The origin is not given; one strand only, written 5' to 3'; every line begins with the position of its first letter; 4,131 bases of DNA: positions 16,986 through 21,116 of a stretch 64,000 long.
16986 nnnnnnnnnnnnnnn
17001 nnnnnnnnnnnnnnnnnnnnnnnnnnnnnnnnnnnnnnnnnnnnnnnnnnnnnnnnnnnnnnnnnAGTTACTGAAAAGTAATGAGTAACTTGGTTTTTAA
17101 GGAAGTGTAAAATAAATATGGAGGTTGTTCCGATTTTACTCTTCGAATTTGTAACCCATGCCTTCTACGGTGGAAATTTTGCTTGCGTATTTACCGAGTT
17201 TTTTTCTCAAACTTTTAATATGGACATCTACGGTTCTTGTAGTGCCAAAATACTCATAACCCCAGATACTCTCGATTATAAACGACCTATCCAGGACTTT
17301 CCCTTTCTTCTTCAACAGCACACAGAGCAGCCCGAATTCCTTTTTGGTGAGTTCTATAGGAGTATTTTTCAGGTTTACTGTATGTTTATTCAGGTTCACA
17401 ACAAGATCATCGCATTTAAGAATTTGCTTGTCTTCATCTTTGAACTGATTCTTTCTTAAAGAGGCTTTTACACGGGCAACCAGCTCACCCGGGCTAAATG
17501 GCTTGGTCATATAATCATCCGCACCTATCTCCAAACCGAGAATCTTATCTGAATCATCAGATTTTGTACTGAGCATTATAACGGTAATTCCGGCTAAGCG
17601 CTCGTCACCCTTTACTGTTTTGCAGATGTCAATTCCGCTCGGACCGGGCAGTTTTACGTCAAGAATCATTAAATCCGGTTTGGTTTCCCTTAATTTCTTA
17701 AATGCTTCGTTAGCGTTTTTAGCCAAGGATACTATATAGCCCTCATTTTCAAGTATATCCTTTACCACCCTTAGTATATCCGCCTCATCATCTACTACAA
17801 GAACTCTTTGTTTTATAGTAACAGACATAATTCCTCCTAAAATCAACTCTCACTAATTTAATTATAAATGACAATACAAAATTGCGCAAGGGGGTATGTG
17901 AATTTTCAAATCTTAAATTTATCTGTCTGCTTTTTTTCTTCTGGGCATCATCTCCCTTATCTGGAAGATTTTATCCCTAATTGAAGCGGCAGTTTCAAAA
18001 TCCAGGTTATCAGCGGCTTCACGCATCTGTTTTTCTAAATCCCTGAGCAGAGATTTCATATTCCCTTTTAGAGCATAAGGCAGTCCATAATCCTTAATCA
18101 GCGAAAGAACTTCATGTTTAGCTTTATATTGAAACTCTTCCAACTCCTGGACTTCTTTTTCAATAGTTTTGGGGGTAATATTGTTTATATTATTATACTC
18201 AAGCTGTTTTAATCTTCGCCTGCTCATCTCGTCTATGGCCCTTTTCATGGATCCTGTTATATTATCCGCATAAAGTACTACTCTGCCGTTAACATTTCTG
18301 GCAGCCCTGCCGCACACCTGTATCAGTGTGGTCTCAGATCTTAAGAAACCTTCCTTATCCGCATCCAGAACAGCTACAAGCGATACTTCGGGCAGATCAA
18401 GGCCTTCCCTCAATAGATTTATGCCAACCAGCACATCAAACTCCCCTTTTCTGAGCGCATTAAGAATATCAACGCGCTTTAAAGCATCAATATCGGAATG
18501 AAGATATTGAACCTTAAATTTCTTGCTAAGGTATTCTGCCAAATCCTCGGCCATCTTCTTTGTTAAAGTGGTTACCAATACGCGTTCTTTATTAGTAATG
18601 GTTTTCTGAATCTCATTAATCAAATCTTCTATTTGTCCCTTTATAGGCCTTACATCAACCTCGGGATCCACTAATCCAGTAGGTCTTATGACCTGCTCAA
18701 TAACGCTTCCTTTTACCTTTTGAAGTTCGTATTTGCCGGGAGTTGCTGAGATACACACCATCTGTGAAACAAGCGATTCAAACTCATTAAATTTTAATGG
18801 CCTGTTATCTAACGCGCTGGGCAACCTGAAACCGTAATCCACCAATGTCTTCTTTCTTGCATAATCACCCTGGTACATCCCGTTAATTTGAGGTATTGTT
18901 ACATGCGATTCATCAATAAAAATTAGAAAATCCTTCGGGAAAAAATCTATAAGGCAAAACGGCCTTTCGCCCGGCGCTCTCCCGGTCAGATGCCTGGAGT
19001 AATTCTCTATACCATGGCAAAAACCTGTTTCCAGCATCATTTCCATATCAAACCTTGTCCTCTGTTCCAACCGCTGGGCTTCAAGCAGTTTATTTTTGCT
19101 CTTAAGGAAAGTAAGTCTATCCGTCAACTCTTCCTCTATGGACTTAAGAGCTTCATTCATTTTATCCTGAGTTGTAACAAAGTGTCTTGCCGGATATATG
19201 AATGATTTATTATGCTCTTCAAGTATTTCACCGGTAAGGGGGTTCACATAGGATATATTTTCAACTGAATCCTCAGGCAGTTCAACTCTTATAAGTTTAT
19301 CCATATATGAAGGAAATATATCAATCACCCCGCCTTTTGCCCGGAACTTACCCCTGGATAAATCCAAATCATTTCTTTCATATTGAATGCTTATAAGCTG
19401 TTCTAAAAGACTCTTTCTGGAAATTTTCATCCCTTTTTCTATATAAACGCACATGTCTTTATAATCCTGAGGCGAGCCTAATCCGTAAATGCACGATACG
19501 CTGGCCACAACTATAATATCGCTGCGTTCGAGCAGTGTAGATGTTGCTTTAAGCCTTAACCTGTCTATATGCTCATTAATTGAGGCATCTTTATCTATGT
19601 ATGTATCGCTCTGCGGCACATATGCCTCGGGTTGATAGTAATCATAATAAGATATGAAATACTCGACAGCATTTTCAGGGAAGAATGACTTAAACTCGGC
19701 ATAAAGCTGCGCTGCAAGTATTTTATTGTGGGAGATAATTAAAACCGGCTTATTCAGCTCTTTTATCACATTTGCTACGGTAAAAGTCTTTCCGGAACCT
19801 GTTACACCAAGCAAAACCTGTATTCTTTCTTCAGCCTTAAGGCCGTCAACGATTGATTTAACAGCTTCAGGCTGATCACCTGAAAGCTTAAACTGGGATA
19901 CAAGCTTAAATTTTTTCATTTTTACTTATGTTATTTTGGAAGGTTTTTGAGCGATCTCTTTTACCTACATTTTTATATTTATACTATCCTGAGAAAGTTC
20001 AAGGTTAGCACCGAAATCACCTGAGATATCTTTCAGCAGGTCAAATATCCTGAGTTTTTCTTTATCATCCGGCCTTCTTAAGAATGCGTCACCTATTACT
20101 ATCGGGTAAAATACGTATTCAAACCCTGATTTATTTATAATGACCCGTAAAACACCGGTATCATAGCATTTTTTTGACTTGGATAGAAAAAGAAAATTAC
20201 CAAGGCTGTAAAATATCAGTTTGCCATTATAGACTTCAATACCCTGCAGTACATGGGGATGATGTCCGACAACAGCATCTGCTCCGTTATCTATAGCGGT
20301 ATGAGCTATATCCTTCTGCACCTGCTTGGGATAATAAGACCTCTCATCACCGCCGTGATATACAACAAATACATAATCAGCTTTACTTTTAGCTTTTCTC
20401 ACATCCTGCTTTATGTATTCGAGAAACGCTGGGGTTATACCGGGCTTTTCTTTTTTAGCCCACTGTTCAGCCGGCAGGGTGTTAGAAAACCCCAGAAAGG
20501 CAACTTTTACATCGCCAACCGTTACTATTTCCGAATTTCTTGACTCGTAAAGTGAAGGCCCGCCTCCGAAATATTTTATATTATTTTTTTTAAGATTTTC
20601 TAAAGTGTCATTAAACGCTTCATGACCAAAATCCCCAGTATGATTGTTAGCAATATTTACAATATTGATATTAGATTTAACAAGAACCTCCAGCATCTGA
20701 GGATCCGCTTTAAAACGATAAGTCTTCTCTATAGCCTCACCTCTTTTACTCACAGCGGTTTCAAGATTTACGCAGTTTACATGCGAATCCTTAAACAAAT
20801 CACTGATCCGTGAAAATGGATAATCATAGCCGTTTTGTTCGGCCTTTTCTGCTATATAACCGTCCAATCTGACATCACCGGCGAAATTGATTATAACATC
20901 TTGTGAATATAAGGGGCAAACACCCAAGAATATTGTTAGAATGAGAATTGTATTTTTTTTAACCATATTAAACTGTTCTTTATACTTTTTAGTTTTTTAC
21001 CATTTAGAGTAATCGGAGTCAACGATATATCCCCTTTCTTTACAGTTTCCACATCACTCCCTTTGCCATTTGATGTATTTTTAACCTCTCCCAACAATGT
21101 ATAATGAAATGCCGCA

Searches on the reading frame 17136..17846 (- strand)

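Call 38: search_protein_families(library=pfam, max_evalue=0.00001, proteins=[window:17136-17846:-])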
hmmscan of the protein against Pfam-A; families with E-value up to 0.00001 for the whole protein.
window:17136-17846:- (236 aa): 2 families
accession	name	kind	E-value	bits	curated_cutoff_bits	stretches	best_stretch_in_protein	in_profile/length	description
PF00072.30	Response_reg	-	5.8e-29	101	30.2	1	15-127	1-111/111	Response regulator receiver domain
PF00486.34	Trans_reg_C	-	8.7e-26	90.2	26.2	1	162-234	2-77/77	Transcriptional regulatory protein, C terminal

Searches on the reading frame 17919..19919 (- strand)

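Call 38: search_protein_families(library=pfam, max_evalue=0.00001, proteins=[window:17919-19919:-])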
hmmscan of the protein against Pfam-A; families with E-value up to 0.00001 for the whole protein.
window:17919-19919:- (666 aa): 6 families
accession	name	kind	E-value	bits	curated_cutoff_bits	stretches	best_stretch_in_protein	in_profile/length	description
PF17757.6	UvrB_inter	-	4.6e-29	100.8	22.9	1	159-247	2-91/91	UvrB interaction domain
PF00271.37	Helicase_C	-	8.5e-21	74.7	23.5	1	430-542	3-109/110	Helicase conserved C-terminal domain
PF12344.14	UvrB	-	1.8e-19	69.8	27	1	549-590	1-42/43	Ultra-violet resistance protein B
PF04851.21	ResIII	-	8e-13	49.1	22.5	1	10-86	2-83/164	Type III restriction enzyme, res subunit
PF02151.25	UVR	-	5.1e-10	39.2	21.5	1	622-656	1-35/36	UvrB/uvrC motif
PF00270.35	DEAD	-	6.8e-07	29.6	26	0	16-84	4-73/167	DEAD/DEAH box helicase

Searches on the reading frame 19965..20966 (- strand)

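Call 38: search_protein_families(library=pfam, max_evalue=0.00001, proteins=[window:19965-20966:-])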
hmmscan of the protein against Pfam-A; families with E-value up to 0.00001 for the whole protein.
window:19965-20966:- (333 aa): 1 family
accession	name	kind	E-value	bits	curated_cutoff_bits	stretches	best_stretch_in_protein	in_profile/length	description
PF09587.15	PGA_cap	-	3.5e-73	246.7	27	1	26-260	2-253/255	Bacterial capsule synthesis protein PGA_cap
